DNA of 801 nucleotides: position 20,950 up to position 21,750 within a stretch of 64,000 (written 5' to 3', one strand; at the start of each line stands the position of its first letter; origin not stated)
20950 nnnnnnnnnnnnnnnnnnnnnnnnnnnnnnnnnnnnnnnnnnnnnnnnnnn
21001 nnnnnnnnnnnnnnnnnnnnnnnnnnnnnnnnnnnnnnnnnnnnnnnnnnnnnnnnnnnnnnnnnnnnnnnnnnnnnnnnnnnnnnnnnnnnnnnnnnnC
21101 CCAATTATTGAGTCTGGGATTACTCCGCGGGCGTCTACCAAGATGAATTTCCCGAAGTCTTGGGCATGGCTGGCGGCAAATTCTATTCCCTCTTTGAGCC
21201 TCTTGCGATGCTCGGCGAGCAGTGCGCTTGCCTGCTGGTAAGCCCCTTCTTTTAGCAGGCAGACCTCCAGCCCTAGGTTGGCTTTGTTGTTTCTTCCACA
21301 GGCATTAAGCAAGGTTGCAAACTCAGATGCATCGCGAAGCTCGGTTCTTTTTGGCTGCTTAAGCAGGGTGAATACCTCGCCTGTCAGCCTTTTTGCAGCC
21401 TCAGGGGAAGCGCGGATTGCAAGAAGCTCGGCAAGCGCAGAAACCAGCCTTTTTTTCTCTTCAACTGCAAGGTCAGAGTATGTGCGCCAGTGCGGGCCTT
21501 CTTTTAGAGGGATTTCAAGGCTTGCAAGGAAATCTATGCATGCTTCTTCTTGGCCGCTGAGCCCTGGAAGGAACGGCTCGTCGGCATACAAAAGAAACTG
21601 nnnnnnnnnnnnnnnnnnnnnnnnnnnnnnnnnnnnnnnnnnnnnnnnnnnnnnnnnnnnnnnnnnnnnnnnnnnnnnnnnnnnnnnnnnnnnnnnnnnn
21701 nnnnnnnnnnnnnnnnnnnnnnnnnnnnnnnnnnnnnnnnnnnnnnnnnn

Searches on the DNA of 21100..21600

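Call 32: search_rna_families(source=window, start=21100, end=21600, threshold=evalue, max_evalue=10, show_alignments=3)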
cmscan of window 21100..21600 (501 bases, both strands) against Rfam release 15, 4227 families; matches with E-value up to 10: 2.
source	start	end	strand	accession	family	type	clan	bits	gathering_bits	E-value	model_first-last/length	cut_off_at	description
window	21159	21318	+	RF02135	HTT-AS1_2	Gene; lncRNA;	-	15.6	100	5.8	1-175/175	no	HTT antisense RNA 1 conserved region 2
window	21247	21451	+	RF01849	alpha_tmRNA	Gene;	CL00001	12.1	50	0.12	1-355/355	no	Alphaproteobacteria transfer-messenger RNA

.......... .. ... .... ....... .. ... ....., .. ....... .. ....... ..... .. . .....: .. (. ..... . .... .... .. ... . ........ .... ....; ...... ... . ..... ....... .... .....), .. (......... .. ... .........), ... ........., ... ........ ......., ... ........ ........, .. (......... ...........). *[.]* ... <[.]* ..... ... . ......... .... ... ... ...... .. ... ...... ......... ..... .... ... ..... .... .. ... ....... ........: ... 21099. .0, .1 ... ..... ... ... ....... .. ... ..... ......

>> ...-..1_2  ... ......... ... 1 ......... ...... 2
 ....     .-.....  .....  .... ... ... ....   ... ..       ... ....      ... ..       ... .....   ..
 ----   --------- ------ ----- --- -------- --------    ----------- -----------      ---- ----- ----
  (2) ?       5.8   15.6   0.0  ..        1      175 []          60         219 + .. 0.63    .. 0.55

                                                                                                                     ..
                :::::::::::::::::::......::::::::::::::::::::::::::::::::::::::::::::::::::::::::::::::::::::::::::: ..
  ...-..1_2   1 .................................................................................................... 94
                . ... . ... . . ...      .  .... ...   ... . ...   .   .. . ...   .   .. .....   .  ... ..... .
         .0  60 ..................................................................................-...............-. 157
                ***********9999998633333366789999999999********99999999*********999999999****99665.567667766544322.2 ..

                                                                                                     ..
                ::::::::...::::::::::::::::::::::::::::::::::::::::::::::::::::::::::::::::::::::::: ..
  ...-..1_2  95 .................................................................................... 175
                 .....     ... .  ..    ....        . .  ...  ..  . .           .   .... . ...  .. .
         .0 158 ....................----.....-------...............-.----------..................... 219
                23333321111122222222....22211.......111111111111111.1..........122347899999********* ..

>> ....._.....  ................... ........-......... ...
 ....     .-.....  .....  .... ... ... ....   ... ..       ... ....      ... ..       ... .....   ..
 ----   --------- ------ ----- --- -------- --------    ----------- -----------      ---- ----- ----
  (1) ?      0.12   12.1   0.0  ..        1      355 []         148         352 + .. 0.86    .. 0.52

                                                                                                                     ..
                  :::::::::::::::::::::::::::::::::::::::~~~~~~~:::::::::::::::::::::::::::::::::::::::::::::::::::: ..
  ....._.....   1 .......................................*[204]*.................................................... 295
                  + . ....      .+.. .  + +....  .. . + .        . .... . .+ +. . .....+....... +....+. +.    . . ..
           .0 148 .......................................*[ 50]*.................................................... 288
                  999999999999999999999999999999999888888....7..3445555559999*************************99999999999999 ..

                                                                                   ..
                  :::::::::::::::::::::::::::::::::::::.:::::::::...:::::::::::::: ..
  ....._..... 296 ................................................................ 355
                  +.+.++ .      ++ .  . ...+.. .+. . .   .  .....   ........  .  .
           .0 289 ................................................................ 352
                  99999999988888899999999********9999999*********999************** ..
